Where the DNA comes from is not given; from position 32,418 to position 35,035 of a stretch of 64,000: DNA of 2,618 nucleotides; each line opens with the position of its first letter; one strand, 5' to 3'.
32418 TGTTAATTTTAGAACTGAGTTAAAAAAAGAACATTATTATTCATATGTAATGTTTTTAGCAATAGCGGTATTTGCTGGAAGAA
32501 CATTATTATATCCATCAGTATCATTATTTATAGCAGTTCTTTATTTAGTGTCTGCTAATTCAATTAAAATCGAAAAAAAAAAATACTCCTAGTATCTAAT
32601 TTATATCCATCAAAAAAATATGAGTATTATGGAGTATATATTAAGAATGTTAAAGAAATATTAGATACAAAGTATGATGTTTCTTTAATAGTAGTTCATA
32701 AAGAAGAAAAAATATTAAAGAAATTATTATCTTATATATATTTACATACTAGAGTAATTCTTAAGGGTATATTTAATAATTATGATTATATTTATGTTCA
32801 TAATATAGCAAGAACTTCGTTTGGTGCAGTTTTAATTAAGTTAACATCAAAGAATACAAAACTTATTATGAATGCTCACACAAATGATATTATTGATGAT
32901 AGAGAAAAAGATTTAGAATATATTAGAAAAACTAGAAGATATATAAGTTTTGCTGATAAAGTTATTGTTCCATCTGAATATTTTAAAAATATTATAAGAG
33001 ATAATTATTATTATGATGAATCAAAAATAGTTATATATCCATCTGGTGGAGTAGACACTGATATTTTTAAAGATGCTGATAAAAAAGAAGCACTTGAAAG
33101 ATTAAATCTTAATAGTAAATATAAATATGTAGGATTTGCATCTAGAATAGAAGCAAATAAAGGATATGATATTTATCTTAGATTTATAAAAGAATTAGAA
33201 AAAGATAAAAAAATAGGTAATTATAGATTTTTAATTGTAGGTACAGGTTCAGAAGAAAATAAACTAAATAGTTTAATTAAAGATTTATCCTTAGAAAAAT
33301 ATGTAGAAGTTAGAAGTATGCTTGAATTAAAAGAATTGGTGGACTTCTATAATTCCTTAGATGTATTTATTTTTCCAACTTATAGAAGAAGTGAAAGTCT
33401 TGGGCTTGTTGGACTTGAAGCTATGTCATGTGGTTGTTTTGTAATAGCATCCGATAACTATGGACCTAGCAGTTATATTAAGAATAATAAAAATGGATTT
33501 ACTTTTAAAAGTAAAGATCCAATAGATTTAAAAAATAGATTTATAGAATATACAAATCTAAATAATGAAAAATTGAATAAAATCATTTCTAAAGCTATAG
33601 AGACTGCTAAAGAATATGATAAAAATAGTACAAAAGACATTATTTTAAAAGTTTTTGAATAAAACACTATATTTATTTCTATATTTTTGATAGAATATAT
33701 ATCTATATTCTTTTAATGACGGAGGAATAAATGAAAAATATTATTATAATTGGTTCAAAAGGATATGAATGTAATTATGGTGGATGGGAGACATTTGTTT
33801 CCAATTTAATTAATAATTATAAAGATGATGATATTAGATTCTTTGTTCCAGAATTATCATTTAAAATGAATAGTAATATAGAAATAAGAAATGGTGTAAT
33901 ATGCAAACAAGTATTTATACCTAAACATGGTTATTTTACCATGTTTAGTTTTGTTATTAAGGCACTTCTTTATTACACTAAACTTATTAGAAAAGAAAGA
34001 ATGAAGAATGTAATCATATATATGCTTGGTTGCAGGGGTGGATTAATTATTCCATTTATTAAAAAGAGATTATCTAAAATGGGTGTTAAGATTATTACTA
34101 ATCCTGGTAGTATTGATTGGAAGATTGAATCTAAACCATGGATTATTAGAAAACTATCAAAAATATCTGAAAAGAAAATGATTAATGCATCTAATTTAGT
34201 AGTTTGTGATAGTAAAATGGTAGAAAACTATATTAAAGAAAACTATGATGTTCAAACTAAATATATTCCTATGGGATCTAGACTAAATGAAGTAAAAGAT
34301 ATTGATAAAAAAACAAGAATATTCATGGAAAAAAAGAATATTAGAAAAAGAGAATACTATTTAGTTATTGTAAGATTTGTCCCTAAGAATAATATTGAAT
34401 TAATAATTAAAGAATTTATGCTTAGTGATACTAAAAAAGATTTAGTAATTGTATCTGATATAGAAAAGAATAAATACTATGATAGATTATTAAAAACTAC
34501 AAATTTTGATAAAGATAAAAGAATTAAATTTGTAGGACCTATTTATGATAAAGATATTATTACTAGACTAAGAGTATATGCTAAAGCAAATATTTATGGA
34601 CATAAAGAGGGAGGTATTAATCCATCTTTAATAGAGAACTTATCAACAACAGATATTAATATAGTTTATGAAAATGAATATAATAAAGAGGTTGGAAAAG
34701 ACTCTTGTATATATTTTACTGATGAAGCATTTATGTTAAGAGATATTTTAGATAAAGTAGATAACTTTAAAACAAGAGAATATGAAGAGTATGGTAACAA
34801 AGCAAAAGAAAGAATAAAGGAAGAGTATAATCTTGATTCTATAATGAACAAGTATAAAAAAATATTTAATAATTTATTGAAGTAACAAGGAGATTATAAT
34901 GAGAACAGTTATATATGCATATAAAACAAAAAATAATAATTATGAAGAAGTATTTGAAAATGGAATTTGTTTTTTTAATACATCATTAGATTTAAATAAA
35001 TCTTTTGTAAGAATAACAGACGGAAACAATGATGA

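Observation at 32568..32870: An A11 homopolymer is the only barrier between an O-antigen-ligase-like membrane protein and a start-less GT4 glycosyltransferase: candidate slipped-strand switch, programmed slippage or fused gene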

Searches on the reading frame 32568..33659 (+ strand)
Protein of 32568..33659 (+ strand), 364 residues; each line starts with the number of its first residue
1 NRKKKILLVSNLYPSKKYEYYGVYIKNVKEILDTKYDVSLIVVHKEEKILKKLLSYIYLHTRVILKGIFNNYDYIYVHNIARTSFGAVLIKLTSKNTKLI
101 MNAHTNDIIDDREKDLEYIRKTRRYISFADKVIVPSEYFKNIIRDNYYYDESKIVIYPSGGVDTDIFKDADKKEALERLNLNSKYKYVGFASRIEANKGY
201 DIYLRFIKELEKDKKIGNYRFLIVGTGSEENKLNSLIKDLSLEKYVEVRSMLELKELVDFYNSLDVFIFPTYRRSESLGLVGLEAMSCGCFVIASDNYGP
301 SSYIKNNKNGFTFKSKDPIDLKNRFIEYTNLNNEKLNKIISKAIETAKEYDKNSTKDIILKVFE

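Call 5: search_protein_families(library=pfam, proteins=[window:32568-33659:+], max_evalue=0.01)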
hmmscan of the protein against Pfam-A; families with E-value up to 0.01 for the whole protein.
window:32568-33659:+ (364 aa): 6 families
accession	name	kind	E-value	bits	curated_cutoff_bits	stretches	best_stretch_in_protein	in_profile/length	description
PF00534.26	Glycos_transf_1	-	4.2e-34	118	26.4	1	172-344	2-170/172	Glycosyl transferases group 1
PF13692.12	Glyco_trans_1_4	-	2e-28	99.9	27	1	186-326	2-137/142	Glycosyl transferases group 1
PF13439.12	Glyco_transf_4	-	5e-10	40.1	28.5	1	42-165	42-169/170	Glycosyltransferase Family 4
PF13524.12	Glyco_trans_1_2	-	3.2e-05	24.4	25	1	206-348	5-130/144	Glycosyl transferase-like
PF20706.3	GT4-conflict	-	4.1e-05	23.2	26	1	196-311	210-324/385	Family 4 Glycosyltransferase in conflict systems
PF13579.12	Glyco_trans_4_4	-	0.0052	17.6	29.7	1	71-159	71-157/158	Glycosyl transferase 4-like domain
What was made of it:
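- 32583..33662 (+): -1-frame coding sequence of the complete GT4 (GT-B) glycosyltransferase domain, I385-E743 plus stop. Gene callers report only 32868-33662 (264 aa). Pfam Glyco_transf_4 plus Glycos_transf_1 (call 5).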

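Call 6: search_protein_families(library=ncbifam, proteins=[window:32568-33659:+], max_evalue=0.01)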
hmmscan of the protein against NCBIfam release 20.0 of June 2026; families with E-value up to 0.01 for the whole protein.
window:32568-33659:+ (364 aa): 25 families
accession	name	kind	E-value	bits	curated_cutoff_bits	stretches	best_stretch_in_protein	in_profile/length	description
TIGR03449.1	mycothiol_MshA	equivalog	4.1e-24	85.2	462.5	1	110-363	147-400/406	D-inositol-3-phosphate glycosyltransferase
TIGR04157.1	glyco_rSAM_CFB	subfamily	1.4e-19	70.4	400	1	95-342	136-374/406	TIGR04157 family glycosyltransferase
TIGR04063.1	stp3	hypoth_equivalog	7.1e-19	67.9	442.05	1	149-343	177-371/397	TIGR04063 family PEP-CTERM/XrtA system glycosyltransferase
TIGR03999.1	thiol_BshA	equivalog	8.3e-19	67.7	273.7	1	72-354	85-361/375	N-acetyl-alpha-D-glucosaminyl L-malate synthase BshA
TIGR02149.1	glgA_Coryne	subfamily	9.7e-19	67.7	302.4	1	126-354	142-366/391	glycogen synthase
TIGR03088.1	stp2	hypoth_equivalog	5.2e-15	55.4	409.05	1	80-337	88-342/374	TIGR03088 family PEP-CTERM/XrtA system glycosyltransferase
NF012028.0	PRK15484.1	subfamily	1e-14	54.4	618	1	130-343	141-354/380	lipopolysaccharide N-acetylglucosaminyltransferase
NF038298.1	EPS_HpsO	equivalog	1.6e-13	50.2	575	1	128-330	146-351/388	hormogonium polysaccharide biosynthesis glycosyltransferase HpsO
TIGR02918.1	TIGR02918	equivalog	3.1e-13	49.3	574.6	1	130-353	272-487/500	accessory Sec system glycosyltransferase GtfA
TIGR02095.1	glgA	subfamily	6.1e-13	48.2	328.45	1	168-335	275-445/477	glycogen/starch synthase, ADP-glucose type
NF038295.1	EPS_HpsP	equivalog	1.9e-12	46.9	550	1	155-348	179-368/388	hormogonium polysaccharide biosynthesis glycosyltransferase HpsP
NF041876.1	EPS_EpsE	equivalog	2.8e-12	46.6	400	1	152-337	186-366/389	exopolysaccharide biosynthesis GT4 family glycosyltransferase EpsE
NF053787.1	GlcN_PG_synth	equivalog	3.3e-12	45.9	480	1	118-351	136-346/361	N-acetylglucosaminyl phosphatidylglycerol synthase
TIGR04005.1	wcaL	equivalog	4.3e-12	45.6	537.6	1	96-348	143-387/406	colanic acid biosynthesis glycosyltransferase WcaL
NF046085.1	XrtY_assoc_Gly1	equivalog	1.3e-11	44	400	1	177-352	204-370/387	XrtY-associated glycosyltransferase XYAG1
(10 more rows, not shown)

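Call 30: find_homologous_proteins(query=window:32574-33659:+, max_evalue=1e-60)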
Query seq(362 aa) (362 aa): 227 proteins with E <= 1e-60 among 8000 candidates; the best 120 are listed.
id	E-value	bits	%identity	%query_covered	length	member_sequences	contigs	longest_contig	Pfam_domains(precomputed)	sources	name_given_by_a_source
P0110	5.4e-173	593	76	98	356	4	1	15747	PF00534.27,PF13439.13,PF20706.4,PF13692.13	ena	-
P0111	2.4e-172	591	77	98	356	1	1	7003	PF00534.27,PF13439.13,PF13692.13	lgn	-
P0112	3.0e-172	591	77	98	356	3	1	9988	PF00534.27,PF13524.13,PF13439.13,PF13692.13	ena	-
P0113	1.3e-167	575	75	98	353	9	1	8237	PF00534.27,PF13439.13,PF13692.13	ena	-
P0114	9.1e-162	556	98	73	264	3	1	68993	PF00534.27,PF13524.13,PF20706.4,PF13692.13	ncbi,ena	-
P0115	1.0e-150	520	90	73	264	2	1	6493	PF00534.27,PF13524.13,PF13439.13,PF20706.4,PF13692.13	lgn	-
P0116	5.2e-142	491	86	73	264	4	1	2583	PF00534.27,PF13524.13,PF20706.4,PF13692.13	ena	-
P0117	1.7e-120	421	55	100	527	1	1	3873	PF13425.12,PF00534.27,PF13524.13,PF13439.13,PF13692.13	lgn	-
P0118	3.7e-115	403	51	100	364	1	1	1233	PF00534.27,PF13524.13,PF13439.13,PF13692.13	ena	-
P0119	2.5e-112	394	51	100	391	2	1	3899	PF00534.27,PF13439.13,PF13692.13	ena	-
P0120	5.7e-110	386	52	100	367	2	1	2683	PF00534.27,PF13524.13,PF13439.13,PF13692.13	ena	-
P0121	1.0e-108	382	51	100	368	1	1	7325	PF00534.27,PF13439.13,PF13692.13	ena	-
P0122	2.3e-108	381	53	100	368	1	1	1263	PF00534.27,PF13439.13,PF13692.13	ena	-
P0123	9.8e-106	372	50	100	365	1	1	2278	PF00534.27,PF13439.13,PF13692.13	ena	-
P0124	5.7e-105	369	50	100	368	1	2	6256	PF00534.27,PF13439.13,PF13692.13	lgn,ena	-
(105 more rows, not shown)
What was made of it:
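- Gene callers annotate 353-356 aa GT4 proteins there (call 30).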

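Call 31: find_encoding_contigs(protein=P0115, flank=3500, max_places=4)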
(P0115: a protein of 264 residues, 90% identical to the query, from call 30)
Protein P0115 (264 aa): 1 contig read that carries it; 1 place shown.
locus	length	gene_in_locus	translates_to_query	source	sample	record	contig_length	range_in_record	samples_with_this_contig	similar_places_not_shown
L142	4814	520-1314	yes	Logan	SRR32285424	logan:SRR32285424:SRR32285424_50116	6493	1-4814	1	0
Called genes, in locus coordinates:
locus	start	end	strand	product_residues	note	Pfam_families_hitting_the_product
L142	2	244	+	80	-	?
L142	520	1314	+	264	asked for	PF13439:Glyco_transf_4 (weak), PF20706:GT4-conflict (weak), PF00534:Glycos_transf_1, PF13692:Glyco_trans_1_4, PF13524:Glyco_trans_1_2 (weak)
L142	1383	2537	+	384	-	PF09314:DUF1972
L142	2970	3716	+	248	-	PF01183:Glyco_hydro_25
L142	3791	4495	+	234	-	PF00657:Lipase_GDSL, PF13472:Lipase_GDSL_2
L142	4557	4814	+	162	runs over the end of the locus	-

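Call 32: find_encoding_contigs(protein=P0116, flank=3500, max_places=4)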
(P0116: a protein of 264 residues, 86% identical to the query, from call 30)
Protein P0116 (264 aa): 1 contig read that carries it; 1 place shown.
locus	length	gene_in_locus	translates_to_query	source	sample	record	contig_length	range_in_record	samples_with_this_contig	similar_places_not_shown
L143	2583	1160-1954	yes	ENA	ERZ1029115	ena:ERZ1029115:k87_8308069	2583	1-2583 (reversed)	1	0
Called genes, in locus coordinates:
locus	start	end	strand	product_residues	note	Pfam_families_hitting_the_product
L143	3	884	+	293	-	?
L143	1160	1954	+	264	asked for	PF20706:GT4-conflict (weak), PF00534:Glycos_transf_1, PF13692:Glyco_trans_1_4, PF13524:Glyco_trans_1_2 (weak)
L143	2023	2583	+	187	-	?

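Call 33: find_encoding_contigs(protein=P0110, flank=3500, max_places=4)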
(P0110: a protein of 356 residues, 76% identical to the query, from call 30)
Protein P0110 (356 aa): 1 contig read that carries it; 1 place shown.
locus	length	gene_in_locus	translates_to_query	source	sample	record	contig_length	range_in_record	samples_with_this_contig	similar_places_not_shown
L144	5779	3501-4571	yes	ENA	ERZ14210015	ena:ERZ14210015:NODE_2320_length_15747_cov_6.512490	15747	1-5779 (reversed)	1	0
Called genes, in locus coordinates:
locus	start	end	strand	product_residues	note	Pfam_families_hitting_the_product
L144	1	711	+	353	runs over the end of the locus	PF11258:DUF3048, PF17479:DUF3048_C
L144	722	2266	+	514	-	PF03816:LytR_cpsA_psr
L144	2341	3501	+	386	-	PF13425:O-antigen_lig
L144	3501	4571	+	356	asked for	PF13439:Glyco_transf_4, PF20706:GT4-conflict (weak), PF00534:Glycos_transf_1, PF13692:Glyco_trans_1_4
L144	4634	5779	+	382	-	?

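Call 34: find_encoding_contigs(protein=P0113, flank=3500, max_places=4)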
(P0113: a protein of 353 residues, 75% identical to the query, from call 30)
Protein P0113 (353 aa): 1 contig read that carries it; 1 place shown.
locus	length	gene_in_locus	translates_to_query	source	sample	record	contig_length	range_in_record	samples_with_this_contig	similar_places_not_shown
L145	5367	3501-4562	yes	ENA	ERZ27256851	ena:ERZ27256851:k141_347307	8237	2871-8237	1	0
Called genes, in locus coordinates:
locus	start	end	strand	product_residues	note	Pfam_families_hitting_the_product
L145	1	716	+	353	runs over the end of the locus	PF11258:DUF3048, PF17479:DUF3048_C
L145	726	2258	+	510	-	PF03816:LytR_cpsA_psr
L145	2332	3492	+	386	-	-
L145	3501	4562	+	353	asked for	PF13439:Glyco_transf_4, PF00534:Glycos_transf_1, PF13692:Glyco_trans_1_4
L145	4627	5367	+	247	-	?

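Call 36: find_encoding_contigs(protein=P0112, flank=3500, max_places=3)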
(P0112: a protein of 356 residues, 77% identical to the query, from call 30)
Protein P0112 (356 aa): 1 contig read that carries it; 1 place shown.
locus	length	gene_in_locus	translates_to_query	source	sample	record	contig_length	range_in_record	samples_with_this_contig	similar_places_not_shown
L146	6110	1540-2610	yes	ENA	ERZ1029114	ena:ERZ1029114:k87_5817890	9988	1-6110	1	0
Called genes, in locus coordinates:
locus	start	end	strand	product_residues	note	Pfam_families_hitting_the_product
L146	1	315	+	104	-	?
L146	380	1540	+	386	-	PF13425:O-antigen_lig (faint)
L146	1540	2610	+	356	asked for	PF13439:Glyco_transf_4, PF00534:Glycos_transf_1, PF13692:Glyco_trans_1_4, PF13524:Glyco_trans_1_2 (weak)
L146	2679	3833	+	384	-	PF09314:DUF1972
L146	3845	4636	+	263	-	-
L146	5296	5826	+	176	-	PF01183:Glyco_hydro_25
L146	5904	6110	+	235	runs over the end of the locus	PF00657:Lipase_GDSL, PF13472:Lipase_GDSL_2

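Call 37: find_encoding_contigs(protein=P0111, flank=3500, max_places=3)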
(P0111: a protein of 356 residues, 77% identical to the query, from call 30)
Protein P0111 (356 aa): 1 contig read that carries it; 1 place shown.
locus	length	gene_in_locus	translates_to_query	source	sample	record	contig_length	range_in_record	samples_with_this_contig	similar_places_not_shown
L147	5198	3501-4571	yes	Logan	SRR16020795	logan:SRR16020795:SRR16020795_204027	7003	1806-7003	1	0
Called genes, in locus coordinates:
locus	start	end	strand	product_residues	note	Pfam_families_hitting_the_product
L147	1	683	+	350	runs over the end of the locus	PF11258:DUF3048, PF17479:DUF3048_C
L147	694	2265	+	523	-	PF03816:LytR_cpsA_psr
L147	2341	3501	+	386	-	-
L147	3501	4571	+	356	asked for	PF13439:Glyco_transf_4, PF00534:Glycos_transf_1, PF13692:Glyco_trans_1_4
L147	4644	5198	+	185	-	?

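Call 96: find_encoding_contigs(protein=P0114, flank=3000, max_places=3)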
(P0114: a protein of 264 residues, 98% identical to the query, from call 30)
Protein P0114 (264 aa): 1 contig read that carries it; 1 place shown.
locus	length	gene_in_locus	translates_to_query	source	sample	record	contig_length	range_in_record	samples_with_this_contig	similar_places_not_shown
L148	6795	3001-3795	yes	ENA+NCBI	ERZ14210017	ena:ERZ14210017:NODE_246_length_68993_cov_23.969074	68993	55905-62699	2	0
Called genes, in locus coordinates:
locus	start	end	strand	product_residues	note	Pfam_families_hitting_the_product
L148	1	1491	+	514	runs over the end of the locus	PF03816:LytR_cpsA_psr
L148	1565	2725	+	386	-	-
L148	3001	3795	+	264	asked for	PF20706:GT4-conflict (weak), PF00534:Glycos_transf_1, PF13692:Glyco_trans_1_4, PF13524:Glyco_trans_1_2 (weak)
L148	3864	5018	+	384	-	PF09314:DUF1972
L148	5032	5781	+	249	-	-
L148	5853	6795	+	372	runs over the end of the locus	PF01183:Glyco_hydro_25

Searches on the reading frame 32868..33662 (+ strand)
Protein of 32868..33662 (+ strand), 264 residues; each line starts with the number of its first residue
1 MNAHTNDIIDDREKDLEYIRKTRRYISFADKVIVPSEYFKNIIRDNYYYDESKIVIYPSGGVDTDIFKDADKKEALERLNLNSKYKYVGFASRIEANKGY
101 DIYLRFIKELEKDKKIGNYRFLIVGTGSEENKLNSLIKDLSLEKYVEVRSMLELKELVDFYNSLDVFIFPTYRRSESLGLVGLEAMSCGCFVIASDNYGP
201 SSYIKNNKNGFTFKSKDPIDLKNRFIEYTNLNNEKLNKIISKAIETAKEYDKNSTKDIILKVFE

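Call 14: find_encoding_contigs(protein=window:32868-33662:+, flank=6000, max_places=10)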
Protein window:32868-33662:+ (264 aa): 23 contigs read that carry it; 10 places shown.
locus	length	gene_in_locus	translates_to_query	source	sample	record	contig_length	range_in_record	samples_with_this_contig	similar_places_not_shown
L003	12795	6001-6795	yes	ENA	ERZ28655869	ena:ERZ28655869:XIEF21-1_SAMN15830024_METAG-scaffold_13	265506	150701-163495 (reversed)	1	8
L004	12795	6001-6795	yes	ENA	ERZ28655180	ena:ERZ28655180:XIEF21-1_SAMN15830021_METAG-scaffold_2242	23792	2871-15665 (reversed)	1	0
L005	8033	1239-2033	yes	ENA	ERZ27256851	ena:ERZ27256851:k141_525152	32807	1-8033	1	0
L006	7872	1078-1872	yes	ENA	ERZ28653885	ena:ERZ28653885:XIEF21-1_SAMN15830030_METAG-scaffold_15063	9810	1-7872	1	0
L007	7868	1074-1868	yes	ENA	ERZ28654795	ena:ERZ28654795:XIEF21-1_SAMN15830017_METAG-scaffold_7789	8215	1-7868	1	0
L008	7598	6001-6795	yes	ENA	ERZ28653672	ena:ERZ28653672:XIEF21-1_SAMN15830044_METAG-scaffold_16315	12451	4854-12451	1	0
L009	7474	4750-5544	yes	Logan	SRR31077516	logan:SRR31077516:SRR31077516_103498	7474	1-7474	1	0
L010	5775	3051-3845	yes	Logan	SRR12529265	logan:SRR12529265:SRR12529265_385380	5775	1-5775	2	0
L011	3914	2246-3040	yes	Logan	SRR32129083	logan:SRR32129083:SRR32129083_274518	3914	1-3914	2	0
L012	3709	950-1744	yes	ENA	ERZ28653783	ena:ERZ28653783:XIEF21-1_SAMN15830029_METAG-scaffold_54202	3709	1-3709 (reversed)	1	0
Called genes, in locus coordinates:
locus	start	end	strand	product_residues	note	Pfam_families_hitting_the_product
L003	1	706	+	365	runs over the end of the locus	PF00070:Pyr_redox (faint), PF01266:DAO (weak), PF01494:FAD_binding_3 (faint), PF01593:Amino_oxidase, PF13450:NAD_binding_8, PF03275:GLF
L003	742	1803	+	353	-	PF01757:Acyl_transf_3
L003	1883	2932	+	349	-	PF11258:DUF3048, PF17479:DUF3048_C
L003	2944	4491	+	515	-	PF03816:LytR_cpsA_psr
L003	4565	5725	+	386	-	-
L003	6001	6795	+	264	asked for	PF00534:Glycos_transf_1, PF13692:Glyco_trans_1_4, PF13524:Glyco_trans_1_2 (faint)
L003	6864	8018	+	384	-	PF09314:DUF1972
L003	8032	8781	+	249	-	-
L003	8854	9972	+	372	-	PF01183:Glyco_hydro_25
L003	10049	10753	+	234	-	PF00657:Lipase_GDSL, PF04311:DUF459 (faint), PF13472:Lipase_GDSL_2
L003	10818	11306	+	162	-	-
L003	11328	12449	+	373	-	PF01757:Acyl_transf_3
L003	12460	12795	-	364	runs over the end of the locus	PF05636:HIGH_NTase1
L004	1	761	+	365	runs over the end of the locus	PF00070:Pyr_redox (faint), PF01266:DAO (weak), PF01494:FAD_binding_3 (faint), PF13450:NAD_binding_8, PF01593:Amino_oxidase, PF03275:GLF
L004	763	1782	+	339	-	PF01757:Acyl_transf_3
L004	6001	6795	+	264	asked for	PF00534:Glycos_transf_1, PF13692:Glyco_trans_1_4, PF13524:Glyco_trans_1_2 (faint)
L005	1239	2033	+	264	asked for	PF00534:Glycos_transf_1, PF13692:Glyco_trans_1_4, PF13524:Glyco_trans_1_2 (faint)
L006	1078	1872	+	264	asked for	PF00534:Glycos_transf_1, PF13692:Glyco_trans_1_4, PF13524:Glyco_trans_1_2 (faint)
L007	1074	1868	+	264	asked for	PF00534:Glycos_transf_1, PF13692:Glyco_trans_1_4, PF13524:Glyco_trans_1_2 (faint)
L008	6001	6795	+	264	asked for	PF00534:Glycos_transf_1, PF13692:Glyco_trans_1_4, PF13524:Glyco_trans_1_2 (faint)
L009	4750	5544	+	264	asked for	PF00534:Glycos_transf_1, PF13692:Glyco_trans_1_4, PF13524:Glyco_trans_1_2 (faint)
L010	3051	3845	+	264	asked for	PF00534:Glycos_transf_1, PF13692:Glyco_trans_1_4, PF13524:Glyco_trans_1_2 (faint)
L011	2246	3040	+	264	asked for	PF00534:Glycos_transf_1, PF13692:Glyco_trans_1_4, PF13524:Glyco_trans_1_2 (faint)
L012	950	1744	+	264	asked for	PF00534:Glycos_transf_1, PF13692:Glyco_trans_1_4, PF13524:Glyco_trans_1_2 (faint)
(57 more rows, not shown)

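Call 52: list_cluster_members(proteins=[window:32868-33659:+, window:31432-32589:+, P0114, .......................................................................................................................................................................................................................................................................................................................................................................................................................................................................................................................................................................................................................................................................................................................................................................])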
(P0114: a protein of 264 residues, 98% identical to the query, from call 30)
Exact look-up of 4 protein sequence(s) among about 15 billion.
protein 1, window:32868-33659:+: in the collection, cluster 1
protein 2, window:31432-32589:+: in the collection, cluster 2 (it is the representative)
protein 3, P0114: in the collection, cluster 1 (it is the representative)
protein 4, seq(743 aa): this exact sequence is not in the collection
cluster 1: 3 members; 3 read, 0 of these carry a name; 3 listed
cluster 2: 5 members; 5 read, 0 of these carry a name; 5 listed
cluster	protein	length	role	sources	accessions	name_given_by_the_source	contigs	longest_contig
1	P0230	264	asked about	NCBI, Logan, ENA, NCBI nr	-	-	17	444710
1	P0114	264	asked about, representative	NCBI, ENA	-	-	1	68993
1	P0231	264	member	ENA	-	-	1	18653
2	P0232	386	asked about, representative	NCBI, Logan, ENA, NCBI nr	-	-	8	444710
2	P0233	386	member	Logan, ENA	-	-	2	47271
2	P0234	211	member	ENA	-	-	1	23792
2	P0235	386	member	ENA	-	-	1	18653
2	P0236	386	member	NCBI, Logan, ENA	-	-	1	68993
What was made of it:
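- On Slipped-strand phase-variable contingency locus: The exact ON product is absent from the protein collection (call 52).
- The exact ON product is absent from 15 billion proteins (call 52).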

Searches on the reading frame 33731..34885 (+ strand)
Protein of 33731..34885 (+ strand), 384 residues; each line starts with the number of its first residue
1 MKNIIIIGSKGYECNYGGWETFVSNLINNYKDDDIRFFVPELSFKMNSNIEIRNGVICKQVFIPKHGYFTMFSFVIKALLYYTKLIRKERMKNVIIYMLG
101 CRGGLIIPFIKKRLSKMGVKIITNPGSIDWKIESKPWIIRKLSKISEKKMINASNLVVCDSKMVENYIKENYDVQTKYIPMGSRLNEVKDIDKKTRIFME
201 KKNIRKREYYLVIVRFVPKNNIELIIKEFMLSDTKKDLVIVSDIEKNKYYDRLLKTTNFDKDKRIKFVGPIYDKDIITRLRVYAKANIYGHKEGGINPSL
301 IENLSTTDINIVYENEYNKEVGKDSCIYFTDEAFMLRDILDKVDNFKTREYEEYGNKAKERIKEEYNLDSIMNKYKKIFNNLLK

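Call 5: search_protein_families(library=pfam, proteins=[window:33731-34882:+], max_evalue=0.01)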
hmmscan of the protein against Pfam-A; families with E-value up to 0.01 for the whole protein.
window:33731-34882:+ (384 aa): 2 families
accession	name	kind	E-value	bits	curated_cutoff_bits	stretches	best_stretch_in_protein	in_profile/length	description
PF09314.17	DUF1972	-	2.1e-35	122.5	25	1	1-182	1-184/186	Domain of unknown function (DUF1972)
PF13439.12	Glyco_transf_4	-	0.00027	21.5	28.5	1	16-177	1-160/170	Glycosyltransferase Family 4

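Call 6: search_protein_families(library=ncbifam, proteins=[window:33731-34882:+], max_evalue=0.01)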
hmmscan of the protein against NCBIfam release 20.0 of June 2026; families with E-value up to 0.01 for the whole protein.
window:33731-34882:+ (384 aa): 1 family
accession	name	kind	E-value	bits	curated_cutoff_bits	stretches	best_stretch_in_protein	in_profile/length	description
NF046071.1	B1-4RhmsylTfaseCps2T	equivalog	8.4e-110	367.2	500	1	1-379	1-384/384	beta 1-4 rhamnosyltransferase Cps2T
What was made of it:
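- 33731..34885 (+): Context: DUF1972/GT4 gene similar to the Cps2T beta-1,4-rhamnosyltransferase, immediately downstream. Calls 5 and 6 (NF046071, 367 bits, below its cut-off of 500).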

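Call 13: find_encoding_contigs(protein=window:33731-34885:+, flank=6000, max_places=10)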
Protein window:33731-34885:+ (384 aa): no gene with exactly this product is on record in the collection.
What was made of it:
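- Tried and rejected: The exact-protein look-up of the downstream DUF1972 gene found nothing (call 13).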
